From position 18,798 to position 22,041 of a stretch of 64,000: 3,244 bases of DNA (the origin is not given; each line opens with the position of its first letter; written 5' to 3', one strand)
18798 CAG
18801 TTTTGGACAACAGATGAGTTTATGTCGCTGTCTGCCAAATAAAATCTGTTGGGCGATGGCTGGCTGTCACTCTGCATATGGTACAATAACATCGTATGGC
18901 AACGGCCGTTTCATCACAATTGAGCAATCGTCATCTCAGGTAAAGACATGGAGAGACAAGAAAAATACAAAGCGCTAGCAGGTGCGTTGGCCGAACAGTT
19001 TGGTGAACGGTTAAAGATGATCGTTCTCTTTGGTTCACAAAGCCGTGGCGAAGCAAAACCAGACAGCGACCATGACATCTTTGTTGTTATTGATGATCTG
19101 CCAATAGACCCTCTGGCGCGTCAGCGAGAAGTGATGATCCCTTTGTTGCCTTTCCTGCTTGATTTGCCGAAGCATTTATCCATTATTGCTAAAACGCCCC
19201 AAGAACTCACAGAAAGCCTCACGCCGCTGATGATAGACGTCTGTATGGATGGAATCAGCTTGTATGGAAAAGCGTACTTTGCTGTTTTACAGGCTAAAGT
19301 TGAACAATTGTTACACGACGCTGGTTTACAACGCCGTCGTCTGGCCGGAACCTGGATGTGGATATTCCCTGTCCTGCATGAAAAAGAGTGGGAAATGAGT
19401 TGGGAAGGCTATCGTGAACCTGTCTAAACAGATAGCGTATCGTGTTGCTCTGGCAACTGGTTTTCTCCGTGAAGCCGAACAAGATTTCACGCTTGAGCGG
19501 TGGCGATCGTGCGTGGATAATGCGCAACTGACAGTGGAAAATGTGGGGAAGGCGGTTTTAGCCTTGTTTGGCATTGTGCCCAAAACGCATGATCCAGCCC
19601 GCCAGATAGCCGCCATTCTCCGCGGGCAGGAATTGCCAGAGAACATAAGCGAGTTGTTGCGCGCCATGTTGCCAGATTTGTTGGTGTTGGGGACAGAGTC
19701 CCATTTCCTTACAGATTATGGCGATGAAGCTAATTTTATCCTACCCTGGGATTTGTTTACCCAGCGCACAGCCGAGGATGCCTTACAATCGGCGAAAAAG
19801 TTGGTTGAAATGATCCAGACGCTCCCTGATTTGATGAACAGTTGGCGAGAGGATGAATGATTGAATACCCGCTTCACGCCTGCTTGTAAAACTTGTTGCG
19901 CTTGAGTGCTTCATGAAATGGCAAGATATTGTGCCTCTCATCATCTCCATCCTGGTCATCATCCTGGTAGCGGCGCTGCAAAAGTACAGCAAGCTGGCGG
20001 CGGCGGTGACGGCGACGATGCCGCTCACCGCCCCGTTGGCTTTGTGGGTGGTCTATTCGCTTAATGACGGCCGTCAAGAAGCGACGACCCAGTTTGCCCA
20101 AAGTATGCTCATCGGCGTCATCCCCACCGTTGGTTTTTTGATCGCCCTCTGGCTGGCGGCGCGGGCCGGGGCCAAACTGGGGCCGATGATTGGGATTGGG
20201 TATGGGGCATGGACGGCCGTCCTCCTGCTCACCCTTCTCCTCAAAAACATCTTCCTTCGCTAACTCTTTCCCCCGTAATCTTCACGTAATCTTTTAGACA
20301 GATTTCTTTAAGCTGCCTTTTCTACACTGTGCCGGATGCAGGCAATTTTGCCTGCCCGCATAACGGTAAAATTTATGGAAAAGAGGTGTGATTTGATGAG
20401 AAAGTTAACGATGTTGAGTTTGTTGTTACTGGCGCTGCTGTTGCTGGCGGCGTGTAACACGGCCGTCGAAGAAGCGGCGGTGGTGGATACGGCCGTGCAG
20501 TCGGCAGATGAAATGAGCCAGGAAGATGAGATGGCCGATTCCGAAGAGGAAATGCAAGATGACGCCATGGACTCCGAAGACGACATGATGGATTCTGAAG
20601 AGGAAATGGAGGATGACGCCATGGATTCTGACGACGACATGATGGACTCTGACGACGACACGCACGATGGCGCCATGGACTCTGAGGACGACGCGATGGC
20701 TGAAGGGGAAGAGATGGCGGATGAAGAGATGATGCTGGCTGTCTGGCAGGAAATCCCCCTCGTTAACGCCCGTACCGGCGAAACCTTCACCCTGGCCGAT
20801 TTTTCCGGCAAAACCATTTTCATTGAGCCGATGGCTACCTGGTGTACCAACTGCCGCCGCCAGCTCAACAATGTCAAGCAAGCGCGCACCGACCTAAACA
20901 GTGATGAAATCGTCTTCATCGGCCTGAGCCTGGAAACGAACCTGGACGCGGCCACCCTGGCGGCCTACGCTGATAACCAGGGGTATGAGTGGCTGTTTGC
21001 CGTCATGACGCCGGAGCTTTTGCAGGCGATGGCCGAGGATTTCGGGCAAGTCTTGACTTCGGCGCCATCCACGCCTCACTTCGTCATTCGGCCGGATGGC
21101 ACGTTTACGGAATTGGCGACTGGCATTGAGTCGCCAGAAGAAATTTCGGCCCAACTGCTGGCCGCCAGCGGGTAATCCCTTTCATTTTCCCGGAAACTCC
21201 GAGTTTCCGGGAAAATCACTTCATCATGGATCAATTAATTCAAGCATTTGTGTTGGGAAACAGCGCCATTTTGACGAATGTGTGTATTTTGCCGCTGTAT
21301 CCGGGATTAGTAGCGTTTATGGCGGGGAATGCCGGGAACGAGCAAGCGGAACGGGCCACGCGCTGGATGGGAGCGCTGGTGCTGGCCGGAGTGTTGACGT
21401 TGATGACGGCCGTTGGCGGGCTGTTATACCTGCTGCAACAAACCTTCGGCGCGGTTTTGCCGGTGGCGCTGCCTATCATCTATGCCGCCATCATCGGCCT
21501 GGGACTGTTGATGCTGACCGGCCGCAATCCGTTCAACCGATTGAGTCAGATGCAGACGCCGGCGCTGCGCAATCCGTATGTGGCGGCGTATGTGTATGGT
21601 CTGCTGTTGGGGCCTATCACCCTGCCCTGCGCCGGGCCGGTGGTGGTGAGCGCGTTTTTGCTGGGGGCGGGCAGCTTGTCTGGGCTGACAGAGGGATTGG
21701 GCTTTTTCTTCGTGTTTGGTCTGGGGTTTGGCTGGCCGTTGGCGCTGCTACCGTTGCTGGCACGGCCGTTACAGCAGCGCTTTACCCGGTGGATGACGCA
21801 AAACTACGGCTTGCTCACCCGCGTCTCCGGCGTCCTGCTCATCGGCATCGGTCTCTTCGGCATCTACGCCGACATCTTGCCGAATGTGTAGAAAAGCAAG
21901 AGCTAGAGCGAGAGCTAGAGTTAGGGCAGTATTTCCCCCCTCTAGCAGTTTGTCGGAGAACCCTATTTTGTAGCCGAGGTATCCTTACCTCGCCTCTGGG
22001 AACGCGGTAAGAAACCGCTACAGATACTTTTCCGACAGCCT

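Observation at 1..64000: Hyper-abundant 8-mer palindrome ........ (HIP-like) throughout genes in all three frames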

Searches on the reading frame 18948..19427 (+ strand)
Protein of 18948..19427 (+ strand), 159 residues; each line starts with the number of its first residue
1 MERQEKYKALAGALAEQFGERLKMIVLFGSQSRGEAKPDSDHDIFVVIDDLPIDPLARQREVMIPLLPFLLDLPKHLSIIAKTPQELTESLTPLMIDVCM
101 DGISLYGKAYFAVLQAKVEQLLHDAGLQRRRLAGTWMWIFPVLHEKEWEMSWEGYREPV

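Call 31: search_protein_families(library=pfam, proteins=[window:18948-19427:+], max_evalue=0.0001)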
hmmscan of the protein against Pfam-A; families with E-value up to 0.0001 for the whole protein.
window:18948-19427:+ (159 aa): 2 families
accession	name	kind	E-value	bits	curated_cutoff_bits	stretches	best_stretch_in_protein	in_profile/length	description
PF01909.29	NTP_transf_2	-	1.2e-08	35.7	21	1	11-83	5-77/93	Nucleotidyltransferase domain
PF18765.7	Polbeta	-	3.8e-07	30.6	26.9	1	20-67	11-56/93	Polymerase beta, Nucleotidyltransferase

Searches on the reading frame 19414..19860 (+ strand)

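Call 31: search_protein_families(library=pfam, proteins=[window:19414-19860:+], max_evalue=0.0001)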
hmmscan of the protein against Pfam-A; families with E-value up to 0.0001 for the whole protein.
window:19414-19860:+ (148 aa): 1 family
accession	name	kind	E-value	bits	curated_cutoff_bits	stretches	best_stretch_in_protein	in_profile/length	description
PF05168.19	HEPN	-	1.6e-11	44.8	22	1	14-135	8-115/117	HEPN domain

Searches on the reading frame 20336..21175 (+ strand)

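Call 31: search_protein_families(library=pfam, proteins=[window:20336-21175:+], max_evalue=0.0001)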
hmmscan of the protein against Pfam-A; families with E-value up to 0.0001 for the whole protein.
window:20336-21175:+ (279 aa): 2 families
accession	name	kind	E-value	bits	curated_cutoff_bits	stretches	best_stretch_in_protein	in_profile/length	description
PF00578.27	AhpC-TSA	-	3.8e-07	30.5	26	1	146-256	13-120/124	AhpC/TSA family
PF08534.16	Redoxin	-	3.5e-06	27.3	26.6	1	145-266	15-137/148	Redoxin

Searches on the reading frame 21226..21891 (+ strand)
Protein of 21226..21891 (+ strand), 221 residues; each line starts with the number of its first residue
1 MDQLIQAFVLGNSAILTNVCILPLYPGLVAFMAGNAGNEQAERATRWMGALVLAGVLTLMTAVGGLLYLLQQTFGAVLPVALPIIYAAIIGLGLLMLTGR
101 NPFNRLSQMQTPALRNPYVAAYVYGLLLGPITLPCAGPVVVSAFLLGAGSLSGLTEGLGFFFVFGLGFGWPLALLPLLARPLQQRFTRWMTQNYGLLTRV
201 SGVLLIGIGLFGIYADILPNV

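Call 31: search_protein_families(library=pfam, proteins=[window:21226-21891:+], max_evalue=0.0001)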
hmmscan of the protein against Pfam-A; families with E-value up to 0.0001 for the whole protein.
window:21226-21891:+ (221 aa): 1 family
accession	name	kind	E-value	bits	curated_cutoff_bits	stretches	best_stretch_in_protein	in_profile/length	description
PF02683.22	DsbD_TM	-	1.7e-08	34.4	27.1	1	6-208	7-210/219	Cytochrome C biogenesis protein transmembrane domain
